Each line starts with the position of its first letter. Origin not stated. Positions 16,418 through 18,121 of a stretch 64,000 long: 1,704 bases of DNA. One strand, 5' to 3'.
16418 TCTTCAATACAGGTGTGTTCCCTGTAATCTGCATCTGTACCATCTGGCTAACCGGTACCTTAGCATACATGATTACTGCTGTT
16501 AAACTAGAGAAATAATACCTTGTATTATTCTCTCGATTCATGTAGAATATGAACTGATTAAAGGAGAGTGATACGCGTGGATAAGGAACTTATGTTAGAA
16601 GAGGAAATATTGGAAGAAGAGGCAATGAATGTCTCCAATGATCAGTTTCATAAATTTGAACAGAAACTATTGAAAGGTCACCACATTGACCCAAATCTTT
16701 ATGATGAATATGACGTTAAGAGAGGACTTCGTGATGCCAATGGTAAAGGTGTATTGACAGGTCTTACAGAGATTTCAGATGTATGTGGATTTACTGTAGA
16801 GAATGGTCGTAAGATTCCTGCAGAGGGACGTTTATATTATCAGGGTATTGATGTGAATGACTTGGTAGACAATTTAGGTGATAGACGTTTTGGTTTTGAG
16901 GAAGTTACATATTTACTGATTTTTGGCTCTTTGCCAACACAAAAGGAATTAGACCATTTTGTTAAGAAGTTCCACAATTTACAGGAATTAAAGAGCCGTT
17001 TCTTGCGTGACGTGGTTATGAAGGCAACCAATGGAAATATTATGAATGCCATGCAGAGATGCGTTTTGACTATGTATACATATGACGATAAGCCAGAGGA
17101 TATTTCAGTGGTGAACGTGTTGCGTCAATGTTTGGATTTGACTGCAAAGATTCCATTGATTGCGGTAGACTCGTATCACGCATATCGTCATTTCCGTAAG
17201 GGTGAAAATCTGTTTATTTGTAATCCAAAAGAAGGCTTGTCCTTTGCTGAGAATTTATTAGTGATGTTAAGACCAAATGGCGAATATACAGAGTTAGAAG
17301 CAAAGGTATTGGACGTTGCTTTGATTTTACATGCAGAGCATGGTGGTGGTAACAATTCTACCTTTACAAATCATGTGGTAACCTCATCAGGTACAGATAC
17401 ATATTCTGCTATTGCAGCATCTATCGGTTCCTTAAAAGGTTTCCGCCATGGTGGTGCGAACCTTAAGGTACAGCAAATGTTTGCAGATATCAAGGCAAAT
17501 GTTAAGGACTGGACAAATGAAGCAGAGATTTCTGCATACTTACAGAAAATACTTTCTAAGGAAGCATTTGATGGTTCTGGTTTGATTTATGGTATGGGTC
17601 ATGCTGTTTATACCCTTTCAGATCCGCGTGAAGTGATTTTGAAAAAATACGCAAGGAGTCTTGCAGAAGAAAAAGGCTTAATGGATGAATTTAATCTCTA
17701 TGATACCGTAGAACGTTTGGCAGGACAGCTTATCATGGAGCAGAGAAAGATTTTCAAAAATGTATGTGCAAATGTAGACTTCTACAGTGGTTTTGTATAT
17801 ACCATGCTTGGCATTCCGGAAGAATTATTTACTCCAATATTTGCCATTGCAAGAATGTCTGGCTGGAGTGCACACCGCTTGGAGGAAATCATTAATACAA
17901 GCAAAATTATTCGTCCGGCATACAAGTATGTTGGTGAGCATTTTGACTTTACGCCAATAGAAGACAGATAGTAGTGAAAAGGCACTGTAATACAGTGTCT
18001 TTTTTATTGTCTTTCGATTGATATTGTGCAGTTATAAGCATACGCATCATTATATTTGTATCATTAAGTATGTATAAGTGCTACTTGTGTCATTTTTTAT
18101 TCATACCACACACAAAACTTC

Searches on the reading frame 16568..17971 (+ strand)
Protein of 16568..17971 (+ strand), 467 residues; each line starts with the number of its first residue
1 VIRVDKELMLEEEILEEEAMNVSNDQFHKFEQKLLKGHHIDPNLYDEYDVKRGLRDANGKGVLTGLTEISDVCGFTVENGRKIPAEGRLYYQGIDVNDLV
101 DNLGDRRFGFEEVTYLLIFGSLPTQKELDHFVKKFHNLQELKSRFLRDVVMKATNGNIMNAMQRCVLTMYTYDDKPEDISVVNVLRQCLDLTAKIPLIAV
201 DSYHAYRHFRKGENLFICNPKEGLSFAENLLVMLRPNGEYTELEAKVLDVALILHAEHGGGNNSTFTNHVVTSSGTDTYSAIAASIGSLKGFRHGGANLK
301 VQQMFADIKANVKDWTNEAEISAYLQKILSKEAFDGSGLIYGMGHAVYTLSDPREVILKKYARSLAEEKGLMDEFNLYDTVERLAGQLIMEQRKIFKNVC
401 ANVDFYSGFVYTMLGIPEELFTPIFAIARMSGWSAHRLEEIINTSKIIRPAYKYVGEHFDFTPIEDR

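Call 25: search_protein_families(library=pfam, proteins=[window:16568-17971:+])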
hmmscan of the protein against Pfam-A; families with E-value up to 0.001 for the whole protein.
window:16568-17971:+ (467 aa): 1 family
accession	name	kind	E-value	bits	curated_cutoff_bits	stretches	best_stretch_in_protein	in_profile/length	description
PF00285.26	Citrate_synt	-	1.9e-114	382.9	27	1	60-451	3-357/357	Citrate synthase, C-terminal domain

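Call 27: find_homologous_proteins(query=window:16568-17971:+, max_evalue=1e-50)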
Query window:16568-17971:+ (467 aa): 8000 proteins with E <= 1e-50 among 8000 candidates; the best 120 are listed.
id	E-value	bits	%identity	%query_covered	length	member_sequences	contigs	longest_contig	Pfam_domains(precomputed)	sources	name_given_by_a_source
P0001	0.0e+0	1052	100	99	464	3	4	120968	PF00285.27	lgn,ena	-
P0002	3.6e-281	950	90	98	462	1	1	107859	PF00285.27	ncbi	-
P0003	2.2e-233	793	76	98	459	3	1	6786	PF00285.27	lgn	-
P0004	1.0e-231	787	75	98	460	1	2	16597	PF00285.27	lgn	-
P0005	5.7e-231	785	75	98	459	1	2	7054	PF00285.27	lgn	-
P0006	6.3e-231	785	78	94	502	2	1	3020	PF00285.27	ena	-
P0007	1.8e-230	783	76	95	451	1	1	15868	PF00285.27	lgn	-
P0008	1.9e-230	783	76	95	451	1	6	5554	PF00285.27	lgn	-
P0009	2.5e-230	783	77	93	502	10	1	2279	PF00285.27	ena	-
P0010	3.3e-230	782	76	95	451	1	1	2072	PF00285.27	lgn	-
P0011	1.2e-229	781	74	98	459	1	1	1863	PF00285.27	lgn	-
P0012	1.4e-229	780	77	93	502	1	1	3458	PF00285.27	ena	-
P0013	1.6e-229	780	75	95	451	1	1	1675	PF00285.27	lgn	-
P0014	2.5e-229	780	78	93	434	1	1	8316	PF00285.27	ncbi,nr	ncbi:MAG: citrate/2-methylcitrate synthase, partial [Candidatus Limivivens sp.]|nr:citrate/2-methylc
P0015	2.9e-229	779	77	94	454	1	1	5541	PF00285.27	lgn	-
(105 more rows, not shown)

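Call 28: find_encoding_contigs(protein=P0001, flank=10000, max_places=10)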
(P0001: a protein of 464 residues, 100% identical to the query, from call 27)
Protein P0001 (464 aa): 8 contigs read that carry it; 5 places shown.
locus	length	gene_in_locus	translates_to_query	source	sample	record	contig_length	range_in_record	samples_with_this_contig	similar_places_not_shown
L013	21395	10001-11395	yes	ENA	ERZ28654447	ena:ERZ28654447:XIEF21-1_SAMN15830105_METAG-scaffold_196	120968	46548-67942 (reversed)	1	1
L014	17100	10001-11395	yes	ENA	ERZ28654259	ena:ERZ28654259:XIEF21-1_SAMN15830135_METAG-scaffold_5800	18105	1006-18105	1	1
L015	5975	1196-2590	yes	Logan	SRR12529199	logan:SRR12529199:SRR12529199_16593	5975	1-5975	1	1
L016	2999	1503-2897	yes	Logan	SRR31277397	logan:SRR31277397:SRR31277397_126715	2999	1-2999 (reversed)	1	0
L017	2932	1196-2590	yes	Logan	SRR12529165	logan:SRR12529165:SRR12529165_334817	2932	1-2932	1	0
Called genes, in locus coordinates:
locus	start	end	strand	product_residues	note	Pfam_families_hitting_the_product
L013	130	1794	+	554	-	PF13306:LRR_5, PF13855:LRR_8 (faint), PF13306:LRR_5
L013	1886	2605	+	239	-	-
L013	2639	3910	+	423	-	-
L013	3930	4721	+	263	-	PF06966:DUF1295, PF02544:Steroid_dh (weak)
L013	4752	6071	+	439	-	PF03553:Na_H_antiporter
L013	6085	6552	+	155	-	PF02639:DUF188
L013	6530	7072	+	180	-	-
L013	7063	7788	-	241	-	PF13483:Lactamase_B_3, PF12706:Lactamase_B_2 (faint)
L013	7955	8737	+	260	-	PF12784:PDDEXK_2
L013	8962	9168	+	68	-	PF13560:HTH_31, PF12844:HTH_19 (weak), PF01381:HTH_3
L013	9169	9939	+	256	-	PF11368:DUF3169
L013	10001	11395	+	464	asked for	PF00285:Citrate_synt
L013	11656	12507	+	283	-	PF19498:DUF6033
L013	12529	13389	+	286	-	-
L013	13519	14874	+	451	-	PF00209:SNF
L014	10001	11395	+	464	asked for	PF00285:Citrate_synt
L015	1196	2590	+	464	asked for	PF00285:Citrate_synt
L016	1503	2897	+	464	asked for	PF00285:Citrate_synt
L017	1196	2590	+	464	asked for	PF00285:Citrate_synt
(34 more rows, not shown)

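Call 29: find_encoding_contigs(protein=P0002, flank=10000, max_places=10)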
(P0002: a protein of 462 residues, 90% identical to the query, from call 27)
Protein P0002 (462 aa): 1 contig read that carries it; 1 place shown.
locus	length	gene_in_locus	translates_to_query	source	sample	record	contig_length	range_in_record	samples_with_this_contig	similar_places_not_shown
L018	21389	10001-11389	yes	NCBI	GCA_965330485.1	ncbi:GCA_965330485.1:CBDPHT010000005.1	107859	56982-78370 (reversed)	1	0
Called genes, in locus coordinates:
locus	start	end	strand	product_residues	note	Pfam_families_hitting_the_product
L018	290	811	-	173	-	PF03372:Exo_endo_phos (weak)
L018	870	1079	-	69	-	-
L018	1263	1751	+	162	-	-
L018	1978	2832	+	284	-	PF04383:KilA-N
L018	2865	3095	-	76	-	PF14198:TnpV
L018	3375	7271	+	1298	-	PF07494:Reg_prop (faint), PF23409:Beta-prop_EML (faint), PF01966:HD, PF08668:HDOD (weak), PF13487:HD_5, PF00072:Response_reg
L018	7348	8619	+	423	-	-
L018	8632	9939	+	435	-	PF03553:Na_H_antiporter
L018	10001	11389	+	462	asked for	PF00285:Citrate_synt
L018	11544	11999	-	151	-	PF14478:DUF4430 (weak)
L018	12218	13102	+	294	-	PF19498:DUF6033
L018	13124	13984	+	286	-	-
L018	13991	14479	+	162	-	PF13420:Acetyltransf_4 (weak), PF00583:Acetyltransf_1, PF13673:Acetyltransf_10, PF13508:Acetyltransf_7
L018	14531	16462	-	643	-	PF25833:Fn3_SaeA_3rd (faint), PF02368:Big_2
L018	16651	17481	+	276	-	PF00456:Transketolase_N, PF13292:DXP_synthase_N, PF00676:E1_dh, PF02775:TPP_enzyme_C (weak)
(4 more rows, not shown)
